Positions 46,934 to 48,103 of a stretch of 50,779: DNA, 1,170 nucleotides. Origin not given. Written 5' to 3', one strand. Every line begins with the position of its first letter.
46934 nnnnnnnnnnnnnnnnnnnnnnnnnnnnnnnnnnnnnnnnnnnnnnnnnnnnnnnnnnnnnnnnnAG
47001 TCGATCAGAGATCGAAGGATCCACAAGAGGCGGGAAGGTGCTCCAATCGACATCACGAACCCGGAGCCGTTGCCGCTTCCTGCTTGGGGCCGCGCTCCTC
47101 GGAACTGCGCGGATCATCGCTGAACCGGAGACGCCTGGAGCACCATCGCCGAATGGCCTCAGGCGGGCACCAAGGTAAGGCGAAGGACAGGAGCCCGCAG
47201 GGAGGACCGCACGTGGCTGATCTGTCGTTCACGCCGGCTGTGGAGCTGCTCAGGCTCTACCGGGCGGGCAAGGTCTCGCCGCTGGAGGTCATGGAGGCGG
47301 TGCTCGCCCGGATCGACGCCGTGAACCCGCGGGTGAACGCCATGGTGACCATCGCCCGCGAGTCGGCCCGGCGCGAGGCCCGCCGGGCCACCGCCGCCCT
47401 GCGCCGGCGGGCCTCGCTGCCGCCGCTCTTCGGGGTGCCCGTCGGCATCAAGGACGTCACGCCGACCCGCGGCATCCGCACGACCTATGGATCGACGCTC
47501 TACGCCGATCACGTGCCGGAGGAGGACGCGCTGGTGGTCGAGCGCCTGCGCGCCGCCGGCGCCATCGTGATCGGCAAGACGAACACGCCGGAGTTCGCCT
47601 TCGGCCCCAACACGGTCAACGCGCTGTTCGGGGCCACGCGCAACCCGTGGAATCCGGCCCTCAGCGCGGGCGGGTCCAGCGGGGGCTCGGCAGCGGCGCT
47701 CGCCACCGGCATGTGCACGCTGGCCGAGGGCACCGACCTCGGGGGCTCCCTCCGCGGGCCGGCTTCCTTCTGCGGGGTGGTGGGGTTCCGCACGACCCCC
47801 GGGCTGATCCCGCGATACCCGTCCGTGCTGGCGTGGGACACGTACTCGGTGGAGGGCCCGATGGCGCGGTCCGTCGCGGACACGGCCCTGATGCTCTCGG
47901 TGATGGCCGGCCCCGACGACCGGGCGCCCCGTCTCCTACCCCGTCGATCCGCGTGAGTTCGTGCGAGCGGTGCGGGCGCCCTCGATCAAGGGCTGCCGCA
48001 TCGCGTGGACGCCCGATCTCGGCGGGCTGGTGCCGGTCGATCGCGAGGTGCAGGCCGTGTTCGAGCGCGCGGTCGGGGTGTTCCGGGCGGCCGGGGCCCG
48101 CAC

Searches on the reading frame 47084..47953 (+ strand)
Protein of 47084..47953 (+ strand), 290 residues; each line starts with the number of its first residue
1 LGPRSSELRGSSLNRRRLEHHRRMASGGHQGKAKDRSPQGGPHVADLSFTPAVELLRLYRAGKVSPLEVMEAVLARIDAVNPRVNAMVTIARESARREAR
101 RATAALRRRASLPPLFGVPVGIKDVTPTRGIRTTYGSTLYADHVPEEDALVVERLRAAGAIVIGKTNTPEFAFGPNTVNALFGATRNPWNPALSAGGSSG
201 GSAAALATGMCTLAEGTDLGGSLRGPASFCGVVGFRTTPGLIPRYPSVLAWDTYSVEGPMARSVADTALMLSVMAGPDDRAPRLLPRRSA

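Call 57: search_protein_families(library=pfam, proteins=[window:47084-47953:+], max_evalue=0.001)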
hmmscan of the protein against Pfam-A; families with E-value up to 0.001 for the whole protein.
window:47084-47953:+ (290 aa): 1 family
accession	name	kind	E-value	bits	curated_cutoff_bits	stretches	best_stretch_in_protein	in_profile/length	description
PF01425.27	Amidase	-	2.3e-82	277.9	27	1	68-283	1-215/445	Amidase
